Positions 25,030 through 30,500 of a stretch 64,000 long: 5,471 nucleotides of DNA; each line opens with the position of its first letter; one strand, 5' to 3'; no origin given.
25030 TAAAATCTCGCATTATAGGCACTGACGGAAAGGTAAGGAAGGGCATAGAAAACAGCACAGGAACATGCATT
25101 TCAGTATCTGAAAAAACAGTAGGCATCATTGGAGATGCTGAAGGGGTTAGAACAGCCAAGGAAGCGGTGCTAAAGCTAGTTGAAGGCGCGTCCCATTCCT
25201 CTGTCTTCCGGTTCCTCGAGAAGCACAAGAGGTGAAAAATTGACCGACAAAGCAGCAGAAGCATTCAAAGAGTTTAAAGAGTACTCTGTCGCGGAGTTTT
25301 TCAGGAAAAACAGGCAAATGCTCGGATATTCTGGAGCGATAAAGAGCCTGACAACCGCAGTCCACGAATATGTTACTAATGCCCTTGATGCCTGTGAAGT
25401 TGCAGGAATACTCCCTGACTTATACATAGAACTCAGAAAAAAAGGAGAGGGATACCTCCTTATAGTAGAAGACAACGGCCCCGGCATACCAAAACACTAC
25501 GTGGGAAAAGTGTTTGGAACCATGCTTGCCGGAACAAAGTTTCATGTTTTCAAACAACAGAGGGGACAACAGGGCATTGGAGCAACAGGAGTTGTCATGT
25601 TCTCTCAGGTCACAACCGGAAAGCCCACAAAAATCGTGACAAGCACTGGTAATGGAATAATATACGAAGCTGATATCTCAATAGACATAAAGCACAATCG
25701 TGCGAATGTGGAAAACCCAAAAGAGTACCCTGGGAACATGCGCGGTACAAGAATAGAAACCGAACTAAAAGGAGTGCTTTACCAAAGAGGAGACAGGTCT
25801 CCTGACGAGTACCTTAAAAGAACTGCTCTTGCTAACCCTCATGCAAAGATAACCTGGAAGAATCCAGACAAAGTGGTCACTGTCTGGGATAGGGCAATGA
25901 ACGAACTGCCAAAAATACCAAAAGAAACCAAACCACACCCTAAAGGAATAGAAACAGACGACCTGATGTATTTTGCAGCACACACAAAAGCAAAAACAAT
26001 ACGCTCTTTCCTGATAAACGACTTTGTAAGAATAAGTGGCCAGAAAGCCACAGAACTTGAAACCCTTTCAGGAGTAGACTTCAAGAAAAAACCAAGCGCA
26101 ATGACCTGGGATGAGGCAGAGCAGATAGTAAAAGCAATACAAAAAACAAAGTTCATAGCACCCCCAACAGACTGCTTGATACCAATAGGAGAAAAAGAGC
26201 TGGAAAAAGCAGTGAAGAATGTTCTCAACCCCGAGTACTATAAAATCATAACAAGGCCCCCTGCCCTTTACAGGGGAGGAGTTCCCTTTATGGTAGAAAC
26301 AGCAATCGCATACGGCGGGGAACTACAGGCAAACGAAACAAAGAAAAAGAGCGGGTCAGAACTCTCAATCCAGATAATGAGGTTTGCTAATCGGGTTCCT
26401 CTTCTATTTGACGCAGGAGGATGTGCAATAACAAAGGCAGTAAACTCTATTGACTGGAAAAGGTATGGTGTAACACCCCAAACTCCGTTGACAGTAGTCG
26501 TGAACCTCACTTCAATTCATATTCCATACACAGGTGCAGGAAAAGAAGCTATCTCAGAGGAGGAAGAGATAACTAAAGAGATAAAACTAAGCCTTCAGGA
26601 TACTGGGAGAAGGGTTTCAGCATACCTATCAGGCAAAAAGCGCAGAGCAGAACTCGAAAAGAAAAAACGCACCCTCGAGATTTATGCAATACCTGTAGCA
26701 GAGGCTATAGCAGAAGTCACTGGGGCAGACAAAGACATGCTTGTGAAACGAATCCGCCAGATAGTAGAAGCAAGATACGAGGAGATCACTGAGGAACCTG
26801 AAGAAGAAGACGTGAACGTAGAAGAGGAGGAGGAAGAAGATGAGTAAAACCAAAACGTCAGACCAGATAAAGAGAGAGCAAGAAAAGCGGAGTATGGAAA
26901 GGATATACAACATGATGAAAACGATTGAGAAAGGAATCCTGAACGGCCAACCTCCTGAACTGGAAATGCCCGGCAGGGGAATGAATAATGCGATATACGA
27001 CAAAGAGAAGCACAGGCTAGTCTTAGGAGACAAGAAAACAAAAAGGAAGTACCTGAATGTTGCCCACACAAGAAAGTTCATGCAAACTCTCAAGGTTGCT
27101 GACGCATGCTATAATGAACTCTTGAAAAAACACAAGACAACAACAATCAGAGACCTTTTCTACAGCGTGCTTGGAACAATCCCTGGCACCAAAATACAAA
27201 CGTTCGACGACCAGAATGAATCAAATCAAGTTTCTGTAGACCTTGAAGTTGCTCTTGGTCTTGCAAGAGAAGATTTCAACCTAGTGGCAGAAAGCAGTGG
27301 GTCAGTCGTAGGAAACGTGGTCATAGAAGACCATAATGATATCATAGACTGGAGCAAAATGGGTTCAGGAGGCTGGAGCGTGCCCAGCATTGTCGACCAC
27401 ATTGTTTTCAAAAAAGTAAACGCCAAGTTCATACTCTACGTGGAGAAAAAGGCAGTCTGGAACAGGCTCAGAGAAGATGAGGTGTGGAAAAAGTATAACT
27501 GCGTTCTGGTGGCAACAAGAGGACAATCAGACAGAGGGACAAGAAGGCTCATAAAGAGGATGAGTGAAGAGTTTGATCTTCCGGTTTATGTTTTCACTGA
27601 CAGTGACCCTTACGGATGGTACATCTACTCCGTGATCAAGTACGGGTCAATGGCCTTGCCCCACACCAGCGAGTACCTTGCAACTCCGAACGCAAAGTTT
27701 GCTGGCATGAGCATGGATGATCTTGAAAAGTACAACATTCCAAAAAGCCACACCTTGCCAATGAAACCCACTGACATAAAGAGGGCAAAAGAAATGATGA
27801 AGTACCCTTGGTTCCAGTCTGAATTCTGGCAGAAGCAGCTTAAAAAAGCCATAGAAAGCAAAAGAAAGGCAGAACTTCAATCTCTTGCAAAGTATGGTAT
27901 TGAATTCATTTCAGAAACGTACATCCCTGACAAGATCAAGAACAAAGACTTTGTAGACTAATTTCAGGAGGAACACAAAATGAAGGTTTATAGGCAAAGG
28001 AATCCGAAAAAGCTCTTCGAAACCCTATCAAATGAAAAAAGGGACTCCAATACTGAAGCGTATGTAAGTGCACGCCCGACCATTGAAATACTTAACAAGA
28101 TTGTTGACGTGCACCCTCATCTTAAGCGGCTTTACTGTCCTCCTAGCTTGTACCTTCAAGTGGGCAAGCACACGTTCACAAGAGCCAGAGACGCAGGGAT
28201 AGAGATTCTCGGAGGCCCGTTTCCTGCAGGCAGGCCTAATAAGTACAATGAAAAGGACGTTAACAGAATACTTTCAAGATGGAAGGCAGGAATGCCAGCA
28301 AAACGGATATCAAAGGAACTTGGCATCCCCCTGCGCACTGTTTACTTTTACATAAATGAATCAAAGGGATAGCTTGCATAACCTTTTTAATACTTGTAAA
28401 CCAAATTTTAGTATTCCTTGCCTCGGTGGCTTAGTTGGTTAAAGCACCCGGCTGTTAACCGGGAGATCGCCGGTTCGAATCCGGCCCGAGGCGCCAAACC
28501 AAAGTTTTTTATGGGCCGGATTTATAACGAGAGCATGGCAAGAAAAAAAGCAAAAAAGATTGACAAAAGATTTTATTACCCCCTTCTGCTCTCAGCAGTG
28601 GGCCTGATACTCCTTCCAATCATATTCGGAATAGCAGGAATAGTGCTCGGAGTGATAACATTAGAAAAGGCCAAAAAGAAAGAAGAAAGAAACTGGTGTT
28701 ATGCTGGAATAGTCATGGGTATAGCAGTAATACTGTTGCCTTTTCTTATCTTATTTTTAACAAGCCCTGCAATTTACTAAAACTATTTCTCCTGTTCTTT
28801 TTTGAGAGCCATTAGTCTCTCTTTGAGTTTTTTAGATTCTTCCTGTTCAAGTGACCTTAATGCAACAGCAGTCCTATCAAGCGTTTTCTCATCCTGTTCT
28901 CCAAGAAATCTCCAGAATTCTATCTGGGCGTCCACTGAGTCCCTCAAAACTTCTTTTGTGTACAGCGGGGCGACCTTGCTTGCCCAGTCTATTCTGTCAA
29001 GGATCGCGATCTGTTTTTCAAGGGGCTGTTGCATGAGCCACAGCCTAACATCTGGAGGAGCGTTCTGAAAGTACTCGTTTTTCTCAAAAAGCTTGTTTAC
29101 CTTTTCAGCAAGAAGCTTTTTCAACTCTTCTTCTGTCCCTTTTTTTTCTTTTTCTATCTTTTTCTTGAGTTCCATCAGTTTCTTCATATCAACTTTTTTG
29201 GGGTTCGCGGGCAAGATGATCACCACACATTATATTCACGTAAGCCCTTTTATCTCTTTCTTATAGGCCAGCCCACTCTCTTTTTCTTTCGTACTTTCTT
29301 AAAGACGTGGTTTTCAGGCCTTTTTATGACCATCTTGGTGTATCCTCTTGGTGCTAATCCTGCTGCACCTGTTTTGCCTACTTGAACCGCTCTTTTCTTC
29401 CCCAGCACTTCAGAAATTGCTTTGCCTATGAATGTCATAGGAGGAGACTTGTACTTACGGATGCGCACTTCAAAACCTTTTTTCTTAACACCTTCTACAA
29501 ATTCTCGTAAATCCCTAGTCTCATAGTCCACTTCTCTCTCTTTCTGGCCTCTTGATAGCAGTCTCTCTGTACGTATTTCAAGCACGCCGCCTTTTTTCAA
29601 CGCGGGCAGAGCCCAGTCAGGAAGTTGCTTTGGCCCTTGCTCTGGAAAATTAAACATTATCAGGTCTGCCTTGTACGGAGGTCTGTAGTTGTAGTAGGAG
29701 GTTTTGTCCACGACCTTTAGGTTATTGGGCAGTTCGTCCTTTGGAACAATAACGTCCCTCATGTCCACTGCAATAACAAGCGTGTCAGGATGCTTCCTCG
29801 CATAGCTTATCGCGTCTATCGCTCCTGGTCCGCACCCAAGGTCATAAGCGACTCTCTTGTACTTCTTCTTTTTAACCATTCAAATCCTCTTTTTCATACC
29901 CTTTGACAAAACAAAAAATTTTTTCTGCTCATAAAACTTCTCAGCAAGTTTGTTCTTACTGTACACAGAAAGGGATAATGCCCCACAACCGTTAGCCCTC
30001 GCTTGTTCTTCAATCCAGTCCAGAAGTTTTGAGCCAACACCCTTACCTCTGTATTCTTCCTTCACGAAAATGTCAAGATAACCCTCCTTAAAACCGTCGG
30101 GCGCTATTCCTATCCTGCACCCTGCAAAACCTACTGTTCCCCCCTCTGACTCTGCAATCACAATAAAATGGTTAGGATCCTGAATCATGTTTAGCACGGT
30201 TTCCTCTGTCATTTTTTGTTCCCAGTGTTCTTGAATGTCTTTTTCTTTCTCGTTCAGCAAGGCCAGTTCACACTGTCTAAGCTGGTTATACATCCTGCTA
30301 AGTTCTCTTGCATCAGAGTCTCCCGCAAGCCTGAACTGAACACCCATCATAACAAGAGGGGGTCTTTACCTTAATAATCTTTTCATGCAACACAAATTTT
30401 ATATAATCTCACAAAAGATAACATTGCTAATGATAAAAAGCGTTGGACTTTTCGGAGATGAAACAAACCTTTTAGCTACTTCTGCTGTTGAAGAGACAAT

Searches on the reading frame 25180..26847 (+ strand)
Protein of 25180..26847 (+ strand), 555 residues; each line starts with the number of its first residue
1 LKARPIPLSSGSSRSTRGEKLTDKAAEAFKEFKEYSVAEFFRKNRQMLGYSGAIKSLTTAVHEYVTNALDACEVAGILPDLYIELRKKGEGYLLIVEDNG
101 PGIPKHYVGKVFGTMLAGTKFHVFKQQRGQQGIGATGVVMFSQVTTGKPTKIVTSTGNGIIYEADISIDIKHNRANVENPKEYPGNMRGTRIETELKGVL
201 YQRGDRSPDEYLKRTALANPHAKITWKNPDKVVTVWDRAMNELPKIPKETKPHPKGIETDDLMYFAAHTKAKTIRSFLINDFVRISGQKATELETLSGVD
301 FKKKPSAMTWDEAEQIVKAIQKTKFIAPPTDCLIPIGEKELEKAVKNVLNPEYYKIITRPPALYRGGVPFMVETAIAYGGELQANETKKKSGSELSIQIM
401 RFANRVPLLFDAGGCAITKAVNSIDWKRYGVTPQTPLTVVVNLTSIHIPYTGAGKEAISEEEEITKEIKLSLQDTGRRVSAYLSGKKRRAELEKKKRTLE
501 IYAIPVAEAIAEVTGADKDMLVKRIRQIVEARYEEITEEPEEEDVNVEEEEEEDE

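Call 44: search_protein_families(library=pfam, proteins=[window:25180-26847:+], max_evalue=0.0001)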
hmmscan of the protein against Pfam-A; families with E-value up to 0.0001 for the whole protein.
window:25180-26847:+ (555 aa): 3 families
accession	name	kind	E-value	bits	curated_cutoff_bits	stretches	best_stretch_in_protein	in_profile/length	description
PF09239.17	Topo-VIb_trans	-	2.5e-55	187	24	1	328-495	1-159/159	Topoisomerase VI B subunit, transducer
PF02518.31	HATPase_c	-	5.3e-09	36.9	26.4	1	55-147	4-88/111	Histidine kinase-, DNA gyrase B-, and HSP90-like ATPase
PF13589.12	HATPase_c_3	-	1e-05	26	25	1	56-181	2-120/137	Histidine kinase-, DNA gyrase B-, and HSP90-like ATPase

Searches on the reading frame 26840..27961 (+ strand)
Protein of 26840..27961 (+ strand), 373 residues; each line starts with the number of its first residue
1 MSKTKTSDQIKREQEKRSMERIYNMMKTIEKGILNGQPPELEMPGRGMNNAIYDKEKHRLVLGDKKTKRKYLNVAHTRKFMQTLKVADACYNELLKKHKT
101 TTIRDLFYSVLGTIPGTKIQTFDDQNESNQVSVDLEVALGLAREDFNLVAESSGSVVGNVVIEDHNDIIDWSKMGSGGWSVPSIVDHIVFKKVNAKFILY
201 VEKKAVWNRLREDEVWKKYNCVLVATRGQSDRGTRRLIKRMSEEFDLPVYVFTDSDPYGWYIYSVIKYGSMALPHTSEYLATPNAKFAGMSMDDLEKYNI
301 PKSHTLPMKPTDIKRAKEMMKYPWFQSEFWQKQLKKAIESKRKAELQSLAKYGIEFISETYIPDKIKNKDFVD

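Call 44: search_protein_families(library=pfam, proteins=[window:26840-27961:+], max_evalue=0.0001)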
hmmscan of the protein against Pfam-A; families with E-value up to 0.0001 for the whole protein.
window:26840-27961:+ (373 aa): 3 families
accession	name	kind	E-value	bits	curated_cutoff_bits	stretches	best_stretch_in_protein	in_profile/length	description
PF21180.3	TOP6A-Spo11_Toprim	-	7.6e-62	208.7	24.1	1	197-366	1-170/170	Topoisomerase 6 subunit A/Spo11, Toprim domain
PF04406.19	TP6A_N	-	2.7e-16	59.6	26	1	78-148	1-62/62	Type IIB DNA topoisomerase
PF20768.2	Topo_VI_alpha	-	6e-08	32.8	23.6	1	151-193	2-49/50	All-beta domain in DNA topoisomerase VI alpha subunit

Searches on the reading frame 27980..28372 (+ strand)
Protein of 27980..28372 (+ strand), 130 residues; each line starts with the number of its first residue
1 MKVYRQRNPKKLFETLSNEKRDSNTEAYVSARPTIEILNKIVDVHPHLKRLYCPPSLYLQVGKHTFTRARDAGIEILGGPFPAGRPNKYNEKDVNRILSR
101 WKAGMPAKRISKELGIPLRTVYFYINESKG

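Call 44: search_protein_families(library=pfam, proteins=[window:27980-28372:+], max_evalue=0.0001)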
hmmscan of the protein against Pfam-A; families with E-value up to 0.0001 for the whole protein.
window:27980-28372:+ (130 aa): 1 family
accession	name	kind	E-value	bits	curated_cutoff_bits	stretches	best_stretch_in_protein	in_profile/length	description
PF02796.21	HTH_7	-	4.8e-08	33.5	23.8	1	84-127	1-44/45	Helix-turn-helix domain of resolvase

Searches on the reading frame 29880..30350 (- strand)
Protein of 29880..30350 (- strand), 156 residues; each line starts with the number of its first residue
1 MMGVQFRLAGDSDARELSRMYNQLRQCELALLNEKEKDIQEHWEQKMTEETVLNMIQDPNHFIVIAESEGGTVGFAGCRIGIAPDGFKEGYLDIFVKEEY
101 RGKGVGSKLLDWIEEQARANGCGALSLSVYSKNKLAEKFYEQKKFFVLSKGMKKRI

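Call 45: search_protein_families(library=pfam, proteins=[window:29880-30350:-], max_evalue=0.0001)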
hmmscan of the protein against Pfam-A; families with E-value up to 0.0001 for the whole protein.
window:29880-30350:- (156 aa): 3 families
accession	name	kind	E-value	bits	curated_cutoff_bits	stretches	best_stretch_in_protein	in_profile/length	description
PF00583.31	Acetyltransf_1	-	2.3e-19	70.2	20.7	1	32-142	5-113/116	Acetyltransferase (GNAT) family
PF13508.13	Acetyltransf_7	-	4e-15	56.4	27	1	60-143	2-80/84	Acetyltransferase (GNAT) domain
PF13673.13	Acetyltransf_10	-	1.8e-11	44.6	23.6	1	36-147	7-109/128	Acetyltransferase (GNAT) domain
